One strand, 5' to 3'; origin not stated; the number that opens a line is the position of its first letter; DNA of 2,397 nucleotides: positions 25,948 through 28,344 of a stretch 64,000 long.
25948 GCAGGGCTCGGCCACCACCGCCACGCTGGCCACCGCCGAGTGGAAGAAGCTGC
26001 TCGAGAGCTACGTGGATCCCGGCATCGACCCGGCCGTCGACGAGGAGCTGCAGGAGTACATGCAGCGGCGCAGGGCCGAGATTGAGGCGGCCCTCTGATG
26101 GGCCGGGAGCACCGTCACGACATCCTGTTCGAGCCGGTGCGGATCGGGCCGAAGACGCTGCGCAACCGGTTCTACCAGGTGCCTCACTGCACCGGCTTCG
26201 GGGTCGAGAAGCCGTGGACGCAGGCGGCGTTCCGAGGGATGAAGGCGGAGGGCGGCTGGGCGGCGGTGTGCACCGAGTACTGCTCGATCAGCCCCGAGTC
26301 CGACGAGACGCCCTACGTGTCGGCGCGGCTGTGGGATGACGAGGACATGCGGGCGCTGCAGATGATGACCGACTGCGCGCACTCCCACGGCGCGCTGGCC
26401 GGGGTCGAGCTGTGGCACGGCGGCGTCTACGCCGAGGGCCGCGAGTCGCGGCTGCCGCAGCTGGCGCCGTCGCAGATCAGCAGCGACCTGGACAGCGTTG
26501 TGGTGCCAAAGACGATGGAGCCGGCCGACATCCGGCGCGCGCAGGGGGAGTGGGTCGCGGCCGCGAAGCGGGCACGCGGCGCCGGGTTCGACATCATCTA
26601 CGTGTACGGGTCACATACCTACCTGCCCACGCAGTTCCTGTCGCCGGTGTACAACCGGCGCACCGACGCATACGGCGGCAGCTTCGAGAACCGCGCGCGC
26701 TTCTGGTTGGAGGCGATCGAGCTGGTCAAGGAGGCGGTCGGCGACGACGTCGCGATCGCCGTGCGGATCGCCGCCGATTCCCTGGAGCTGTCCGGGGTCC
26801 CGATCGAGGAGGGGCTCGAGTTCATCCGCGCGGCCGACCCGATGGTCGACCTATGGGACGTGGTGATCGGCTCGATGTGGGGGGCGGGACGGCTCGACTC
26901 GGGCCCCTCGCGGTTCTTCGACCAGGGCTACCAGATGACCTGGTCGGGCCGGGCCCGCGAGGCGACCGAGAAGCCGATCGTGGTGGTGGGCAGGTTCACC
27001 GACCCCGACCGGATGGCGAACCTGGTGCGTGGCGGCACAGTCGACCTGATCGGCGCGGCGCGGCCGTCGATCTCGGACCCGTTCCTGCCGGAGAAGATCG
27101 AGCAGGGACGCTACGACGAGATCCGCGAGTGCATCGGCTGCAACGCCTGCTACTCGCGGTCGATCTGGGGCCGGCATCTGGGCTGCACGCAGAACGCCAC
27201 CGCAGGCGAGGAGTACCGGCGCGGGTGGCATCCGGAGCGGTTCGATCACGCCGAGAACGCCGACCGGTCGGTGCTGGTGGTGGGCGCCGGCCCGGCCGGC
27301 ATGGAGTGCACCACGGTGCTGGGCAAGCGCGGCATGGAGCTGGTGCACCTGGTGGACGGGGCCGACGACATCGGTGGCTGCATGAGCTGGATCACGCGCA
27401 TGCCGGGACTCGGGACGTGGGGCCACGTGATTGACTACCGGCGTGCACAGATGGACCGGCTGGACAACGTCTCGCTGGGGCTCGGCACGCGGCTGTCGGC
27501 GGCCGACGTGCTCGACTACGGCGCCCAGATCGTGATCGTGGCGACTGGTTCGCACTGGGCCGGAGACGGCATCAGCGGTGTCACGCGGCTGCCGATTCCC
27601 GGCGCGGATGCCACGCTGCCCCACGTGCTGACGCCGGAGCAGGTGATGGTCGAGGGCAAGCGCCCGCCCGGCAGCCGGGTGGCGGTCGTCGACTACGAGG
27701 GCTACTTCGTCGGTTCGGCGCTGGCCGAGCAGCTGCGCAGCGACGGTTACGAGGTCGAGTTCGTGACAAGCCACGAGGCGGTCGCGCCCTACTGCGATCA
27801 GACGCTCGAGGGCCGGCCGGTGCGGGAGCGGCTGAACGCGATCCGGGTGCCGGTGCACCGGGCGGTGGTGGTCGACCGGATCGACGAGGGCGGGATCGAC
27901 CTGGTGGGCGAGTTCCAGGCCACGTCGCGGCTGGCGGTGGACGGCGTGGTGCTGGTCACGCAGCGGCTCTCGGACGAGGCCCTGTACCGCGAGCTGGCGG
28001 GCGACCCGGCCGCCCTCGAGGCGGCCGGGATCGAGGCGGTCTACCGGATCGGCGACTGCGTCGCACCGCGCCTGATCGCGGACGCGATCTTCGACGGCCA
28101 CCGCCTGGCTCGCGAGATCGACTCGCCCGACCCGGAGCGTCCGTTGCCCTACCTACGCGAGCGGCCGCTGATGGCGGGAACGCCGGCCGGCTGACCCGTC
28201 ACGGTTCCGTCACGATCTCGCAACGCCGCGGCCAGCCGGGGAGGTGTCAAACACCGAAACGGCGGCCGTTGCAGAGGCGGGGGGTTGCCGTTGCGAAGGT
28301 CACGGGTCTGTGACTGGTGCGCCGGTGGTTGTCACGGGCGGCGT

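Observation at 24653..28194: MttB paralog 1 translationally coupled to a TMADH/DgcA-family flavoprotein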

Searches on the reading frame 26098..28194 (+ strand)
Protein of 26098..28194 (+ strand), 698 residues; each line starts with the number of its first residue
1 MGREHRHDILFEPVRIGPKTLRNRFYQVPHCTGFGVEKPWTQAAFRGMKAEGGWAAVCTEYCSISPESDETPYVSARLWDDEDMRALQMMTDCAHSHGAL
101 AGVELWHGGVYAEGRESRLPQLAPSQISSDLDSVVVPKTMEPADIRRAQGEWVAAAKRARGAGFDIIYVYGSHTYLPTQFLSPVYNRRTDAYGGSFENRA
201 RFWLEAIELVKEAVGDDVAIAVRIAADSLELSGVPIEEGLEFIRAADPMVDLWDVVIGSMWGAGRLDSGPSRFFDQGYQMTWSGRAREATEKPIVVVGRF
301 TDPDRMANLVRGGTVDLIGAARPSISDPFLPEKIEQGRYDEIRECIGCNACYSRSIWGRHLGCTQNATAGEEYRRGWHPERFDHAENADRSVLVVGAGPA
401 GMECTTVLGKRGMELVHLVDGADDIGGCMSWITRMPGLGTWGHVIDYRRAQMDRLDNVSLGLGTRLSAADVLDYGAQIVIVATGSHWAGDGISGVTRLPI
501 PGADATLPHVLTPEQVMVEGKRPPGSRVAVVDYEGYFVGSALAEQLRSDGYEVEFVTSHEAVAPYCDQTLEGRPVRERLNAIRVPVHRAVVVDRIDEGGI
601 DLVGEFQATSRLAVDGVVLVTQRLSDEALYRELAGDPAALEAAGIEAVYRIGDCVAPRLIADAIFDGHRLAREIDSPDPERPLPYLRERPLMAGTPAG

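Call 6: search_protein_families(library=pfam, proteins=[window:26098-28194:+])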
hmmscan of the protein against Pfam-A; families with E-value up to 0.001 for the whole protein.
window:26098-28194:+ (698 aa): 5 families
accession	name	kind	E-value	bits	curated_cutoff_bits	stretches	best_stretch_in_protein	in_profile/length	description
PF00724.26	Oxidored_FMN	-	1.3e-81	274.9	27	1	10-341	2-342/342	NADH:flavin oxidoreductase / NADH oxidase family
PF07992.20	Pyr_redox_2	-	6.6e-11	42.6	26.1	2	379-426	142-178/291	Pyridine nucleotide-disulphide oxidoreductase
PF22620.2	OYE-like_second_a-b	-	6.7e-10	39.5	25.5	1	511-613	1-101/128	OYE-like second alpha/beta domain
PF13450.12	NAD_binding_8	-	1.5e-06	28.9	21.9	1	394-447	1-47/68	NAD(P)-binding Rossmann-like domain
PF00070.33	Pyr_redox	-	0.00032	21.6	22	0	391-425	1-34/82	Pyridine nucleotide-disulphide oxidoreductase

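Call 8: search_protein_families(library=ncbifam, proteins=[window:26098-28194:+], max_evalue=0.00001)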
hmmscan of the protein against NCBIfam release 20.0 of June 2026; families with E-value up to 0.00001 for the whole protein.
window:26098-28194:+ (698 aa): 11 families
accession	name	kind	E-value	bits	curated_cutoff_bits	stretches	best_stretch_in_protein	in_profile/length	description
TIGR03997.1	mycofact_OYE_2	equivalog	4e-122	408.7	793.15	1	10-674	2-645/645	mycofactocin system FadH/OYE family oxidoreductase 2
NF041087.1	bile_acid_BaiCD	equivalog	3.1e-80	270.1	825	1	9-674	3-642/642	bile acid Fe-S flavoenzyme BaiCD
NF045599.1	bili_reduct_long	exception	1.6e-65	221.6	750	1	10-674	1-641/641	bilirubin reductase, long form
TIGR03996.1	mycofact_OYE_1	hypoth_equivalog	2.2e-51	175.2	627.9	1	13-669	5-631/633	mycofactocin system FadH/OYE family oxidoreductase 1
NF045592.1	bili_reduct_N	equivalog_domain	6.5e-42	144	425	1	10-363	2-360/363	bilirubin reductase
NF006101.0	PRK08255.1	equivalog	1e-41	142.9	1078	1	7-328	396-724/768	bifunctional salicylyl-CoA 5-hydroxylase/oxidoreductase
NF010047.0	PRK13523.1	equivalog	1.2e-41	142.9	431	1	10-342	5-328/339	NADPH dehydrogenase NamA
NF007899.0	PRK10605.1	subfamily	1.2e-24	87.3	403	1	8-224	4-235/365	N-ethylmaleimide reductase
NF009410.0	PRK12771.1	subfamily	2e-07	30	516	0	384-431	133-179/566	NAD(P)-binding protein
TIGR01318.1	gltD_gamma_fam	subfamily_domain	5.7e-07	28.5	482.95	1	369-431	122-182/467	glutamate synthase, small subunit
NF009408.0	PRK12769.1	equivalog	3.6e-06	25.4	1003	1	373-430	312-367/659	formate-dependent uric acid utilization protein AegA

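Call 9: search_solved_structures(query=window:26098-28194:+, max_evalue=0.00001)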
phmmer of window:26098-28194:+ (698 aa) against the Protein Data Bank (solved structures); distinct sequences matched with E-value up to 0.00001: 136 (the best 60 are shown).
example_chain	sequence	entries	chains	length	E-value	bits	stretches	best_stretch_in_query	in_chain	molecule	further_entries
1djn_A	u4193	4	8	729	6.2e-218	728.6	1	3-696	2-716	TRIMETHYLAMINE DEHYDROGENASE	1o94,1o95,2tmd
1djq_A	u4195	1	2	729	1.2e-216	724.4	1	3-696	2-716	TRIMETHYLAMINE DEHYDROGENASE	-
6de6_A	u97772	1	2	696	3.5e-162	544.3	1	3-688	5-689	Histamine dehydrogenase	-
3k30_A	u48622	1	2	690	5.8e-154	517.1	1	7-688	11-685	Histamine dehydrogenase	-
6l6j_A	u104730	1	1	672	3.1e-152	511.4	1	3-670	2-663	Oxidored_FMN domain-containing protein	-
6qkg_A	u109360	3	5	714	4.9e-53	183.5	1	10-674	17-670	NCR A | NCR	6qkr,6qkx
1ps9_A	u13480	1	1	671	2e-42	148.5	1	9-536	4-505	2,4-dienoyl-CoA reductase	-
8s4p_A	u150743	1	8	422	5.8e-35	123.8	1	10-320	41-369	NADH:flavin oxidoreductase/NADH oxidase N-terminal domain-containing protein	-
1z41_A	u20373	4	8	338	6.6e-35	123.6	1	10-332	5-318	Probable NADH-dependent flavin oxidoreductase yqjM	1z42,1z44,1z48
3gr7_A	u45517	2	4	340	4.1e-34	121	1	8-332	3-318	NADPH dehydrogenase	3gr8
8uaj_A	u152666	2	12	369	7.2e-34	120.2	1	8-333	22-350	NADPH dehydrogenase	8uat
3hf3_A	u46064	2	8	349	1.2e-33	119.4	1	9-333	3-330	Chromate reductase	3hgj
5ogt_A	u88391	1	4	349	6.1e-33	117.1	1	9-333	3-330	Chromate reductase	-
9iuv_A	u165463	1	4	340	7.4e-33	116.8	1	9-332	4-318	NADPH dehydrogenase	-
5nux_A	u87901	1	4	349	9.6e-33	116.4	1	9-333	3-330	Chromate reductase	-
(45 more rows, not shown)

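Call 11: search_solved_structures(query=window:26098-28194:+, max_evalue=1e-100, show_alignments=5)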
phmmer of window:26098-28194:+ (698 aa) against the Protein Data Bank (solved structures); distinct sequences matched with E-value up to 1e-100: 5.
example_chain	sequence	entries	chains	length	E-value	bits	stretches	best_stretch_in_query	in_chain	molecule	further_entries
1djn_A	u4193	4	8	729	6.2e-218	728.6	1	3-696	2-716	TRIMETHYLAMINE DEHYDROGENASE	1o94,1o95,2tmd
1djq_A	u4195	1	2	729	1.2e-216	724.4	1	3-696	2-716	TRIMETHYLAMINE DEHYDROGENASE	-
6de6_A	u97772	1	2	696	3.5e-162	544.3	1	3-688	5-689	Histamine dehydrogenase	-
3k30_A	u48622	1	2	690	5.8e-154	517.1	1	7-688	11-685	Histamine dehydrogenase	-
6l6j_A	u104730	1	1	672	3.1e-152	511.4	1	3-670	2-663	Oxidored_FMN domain-containing protein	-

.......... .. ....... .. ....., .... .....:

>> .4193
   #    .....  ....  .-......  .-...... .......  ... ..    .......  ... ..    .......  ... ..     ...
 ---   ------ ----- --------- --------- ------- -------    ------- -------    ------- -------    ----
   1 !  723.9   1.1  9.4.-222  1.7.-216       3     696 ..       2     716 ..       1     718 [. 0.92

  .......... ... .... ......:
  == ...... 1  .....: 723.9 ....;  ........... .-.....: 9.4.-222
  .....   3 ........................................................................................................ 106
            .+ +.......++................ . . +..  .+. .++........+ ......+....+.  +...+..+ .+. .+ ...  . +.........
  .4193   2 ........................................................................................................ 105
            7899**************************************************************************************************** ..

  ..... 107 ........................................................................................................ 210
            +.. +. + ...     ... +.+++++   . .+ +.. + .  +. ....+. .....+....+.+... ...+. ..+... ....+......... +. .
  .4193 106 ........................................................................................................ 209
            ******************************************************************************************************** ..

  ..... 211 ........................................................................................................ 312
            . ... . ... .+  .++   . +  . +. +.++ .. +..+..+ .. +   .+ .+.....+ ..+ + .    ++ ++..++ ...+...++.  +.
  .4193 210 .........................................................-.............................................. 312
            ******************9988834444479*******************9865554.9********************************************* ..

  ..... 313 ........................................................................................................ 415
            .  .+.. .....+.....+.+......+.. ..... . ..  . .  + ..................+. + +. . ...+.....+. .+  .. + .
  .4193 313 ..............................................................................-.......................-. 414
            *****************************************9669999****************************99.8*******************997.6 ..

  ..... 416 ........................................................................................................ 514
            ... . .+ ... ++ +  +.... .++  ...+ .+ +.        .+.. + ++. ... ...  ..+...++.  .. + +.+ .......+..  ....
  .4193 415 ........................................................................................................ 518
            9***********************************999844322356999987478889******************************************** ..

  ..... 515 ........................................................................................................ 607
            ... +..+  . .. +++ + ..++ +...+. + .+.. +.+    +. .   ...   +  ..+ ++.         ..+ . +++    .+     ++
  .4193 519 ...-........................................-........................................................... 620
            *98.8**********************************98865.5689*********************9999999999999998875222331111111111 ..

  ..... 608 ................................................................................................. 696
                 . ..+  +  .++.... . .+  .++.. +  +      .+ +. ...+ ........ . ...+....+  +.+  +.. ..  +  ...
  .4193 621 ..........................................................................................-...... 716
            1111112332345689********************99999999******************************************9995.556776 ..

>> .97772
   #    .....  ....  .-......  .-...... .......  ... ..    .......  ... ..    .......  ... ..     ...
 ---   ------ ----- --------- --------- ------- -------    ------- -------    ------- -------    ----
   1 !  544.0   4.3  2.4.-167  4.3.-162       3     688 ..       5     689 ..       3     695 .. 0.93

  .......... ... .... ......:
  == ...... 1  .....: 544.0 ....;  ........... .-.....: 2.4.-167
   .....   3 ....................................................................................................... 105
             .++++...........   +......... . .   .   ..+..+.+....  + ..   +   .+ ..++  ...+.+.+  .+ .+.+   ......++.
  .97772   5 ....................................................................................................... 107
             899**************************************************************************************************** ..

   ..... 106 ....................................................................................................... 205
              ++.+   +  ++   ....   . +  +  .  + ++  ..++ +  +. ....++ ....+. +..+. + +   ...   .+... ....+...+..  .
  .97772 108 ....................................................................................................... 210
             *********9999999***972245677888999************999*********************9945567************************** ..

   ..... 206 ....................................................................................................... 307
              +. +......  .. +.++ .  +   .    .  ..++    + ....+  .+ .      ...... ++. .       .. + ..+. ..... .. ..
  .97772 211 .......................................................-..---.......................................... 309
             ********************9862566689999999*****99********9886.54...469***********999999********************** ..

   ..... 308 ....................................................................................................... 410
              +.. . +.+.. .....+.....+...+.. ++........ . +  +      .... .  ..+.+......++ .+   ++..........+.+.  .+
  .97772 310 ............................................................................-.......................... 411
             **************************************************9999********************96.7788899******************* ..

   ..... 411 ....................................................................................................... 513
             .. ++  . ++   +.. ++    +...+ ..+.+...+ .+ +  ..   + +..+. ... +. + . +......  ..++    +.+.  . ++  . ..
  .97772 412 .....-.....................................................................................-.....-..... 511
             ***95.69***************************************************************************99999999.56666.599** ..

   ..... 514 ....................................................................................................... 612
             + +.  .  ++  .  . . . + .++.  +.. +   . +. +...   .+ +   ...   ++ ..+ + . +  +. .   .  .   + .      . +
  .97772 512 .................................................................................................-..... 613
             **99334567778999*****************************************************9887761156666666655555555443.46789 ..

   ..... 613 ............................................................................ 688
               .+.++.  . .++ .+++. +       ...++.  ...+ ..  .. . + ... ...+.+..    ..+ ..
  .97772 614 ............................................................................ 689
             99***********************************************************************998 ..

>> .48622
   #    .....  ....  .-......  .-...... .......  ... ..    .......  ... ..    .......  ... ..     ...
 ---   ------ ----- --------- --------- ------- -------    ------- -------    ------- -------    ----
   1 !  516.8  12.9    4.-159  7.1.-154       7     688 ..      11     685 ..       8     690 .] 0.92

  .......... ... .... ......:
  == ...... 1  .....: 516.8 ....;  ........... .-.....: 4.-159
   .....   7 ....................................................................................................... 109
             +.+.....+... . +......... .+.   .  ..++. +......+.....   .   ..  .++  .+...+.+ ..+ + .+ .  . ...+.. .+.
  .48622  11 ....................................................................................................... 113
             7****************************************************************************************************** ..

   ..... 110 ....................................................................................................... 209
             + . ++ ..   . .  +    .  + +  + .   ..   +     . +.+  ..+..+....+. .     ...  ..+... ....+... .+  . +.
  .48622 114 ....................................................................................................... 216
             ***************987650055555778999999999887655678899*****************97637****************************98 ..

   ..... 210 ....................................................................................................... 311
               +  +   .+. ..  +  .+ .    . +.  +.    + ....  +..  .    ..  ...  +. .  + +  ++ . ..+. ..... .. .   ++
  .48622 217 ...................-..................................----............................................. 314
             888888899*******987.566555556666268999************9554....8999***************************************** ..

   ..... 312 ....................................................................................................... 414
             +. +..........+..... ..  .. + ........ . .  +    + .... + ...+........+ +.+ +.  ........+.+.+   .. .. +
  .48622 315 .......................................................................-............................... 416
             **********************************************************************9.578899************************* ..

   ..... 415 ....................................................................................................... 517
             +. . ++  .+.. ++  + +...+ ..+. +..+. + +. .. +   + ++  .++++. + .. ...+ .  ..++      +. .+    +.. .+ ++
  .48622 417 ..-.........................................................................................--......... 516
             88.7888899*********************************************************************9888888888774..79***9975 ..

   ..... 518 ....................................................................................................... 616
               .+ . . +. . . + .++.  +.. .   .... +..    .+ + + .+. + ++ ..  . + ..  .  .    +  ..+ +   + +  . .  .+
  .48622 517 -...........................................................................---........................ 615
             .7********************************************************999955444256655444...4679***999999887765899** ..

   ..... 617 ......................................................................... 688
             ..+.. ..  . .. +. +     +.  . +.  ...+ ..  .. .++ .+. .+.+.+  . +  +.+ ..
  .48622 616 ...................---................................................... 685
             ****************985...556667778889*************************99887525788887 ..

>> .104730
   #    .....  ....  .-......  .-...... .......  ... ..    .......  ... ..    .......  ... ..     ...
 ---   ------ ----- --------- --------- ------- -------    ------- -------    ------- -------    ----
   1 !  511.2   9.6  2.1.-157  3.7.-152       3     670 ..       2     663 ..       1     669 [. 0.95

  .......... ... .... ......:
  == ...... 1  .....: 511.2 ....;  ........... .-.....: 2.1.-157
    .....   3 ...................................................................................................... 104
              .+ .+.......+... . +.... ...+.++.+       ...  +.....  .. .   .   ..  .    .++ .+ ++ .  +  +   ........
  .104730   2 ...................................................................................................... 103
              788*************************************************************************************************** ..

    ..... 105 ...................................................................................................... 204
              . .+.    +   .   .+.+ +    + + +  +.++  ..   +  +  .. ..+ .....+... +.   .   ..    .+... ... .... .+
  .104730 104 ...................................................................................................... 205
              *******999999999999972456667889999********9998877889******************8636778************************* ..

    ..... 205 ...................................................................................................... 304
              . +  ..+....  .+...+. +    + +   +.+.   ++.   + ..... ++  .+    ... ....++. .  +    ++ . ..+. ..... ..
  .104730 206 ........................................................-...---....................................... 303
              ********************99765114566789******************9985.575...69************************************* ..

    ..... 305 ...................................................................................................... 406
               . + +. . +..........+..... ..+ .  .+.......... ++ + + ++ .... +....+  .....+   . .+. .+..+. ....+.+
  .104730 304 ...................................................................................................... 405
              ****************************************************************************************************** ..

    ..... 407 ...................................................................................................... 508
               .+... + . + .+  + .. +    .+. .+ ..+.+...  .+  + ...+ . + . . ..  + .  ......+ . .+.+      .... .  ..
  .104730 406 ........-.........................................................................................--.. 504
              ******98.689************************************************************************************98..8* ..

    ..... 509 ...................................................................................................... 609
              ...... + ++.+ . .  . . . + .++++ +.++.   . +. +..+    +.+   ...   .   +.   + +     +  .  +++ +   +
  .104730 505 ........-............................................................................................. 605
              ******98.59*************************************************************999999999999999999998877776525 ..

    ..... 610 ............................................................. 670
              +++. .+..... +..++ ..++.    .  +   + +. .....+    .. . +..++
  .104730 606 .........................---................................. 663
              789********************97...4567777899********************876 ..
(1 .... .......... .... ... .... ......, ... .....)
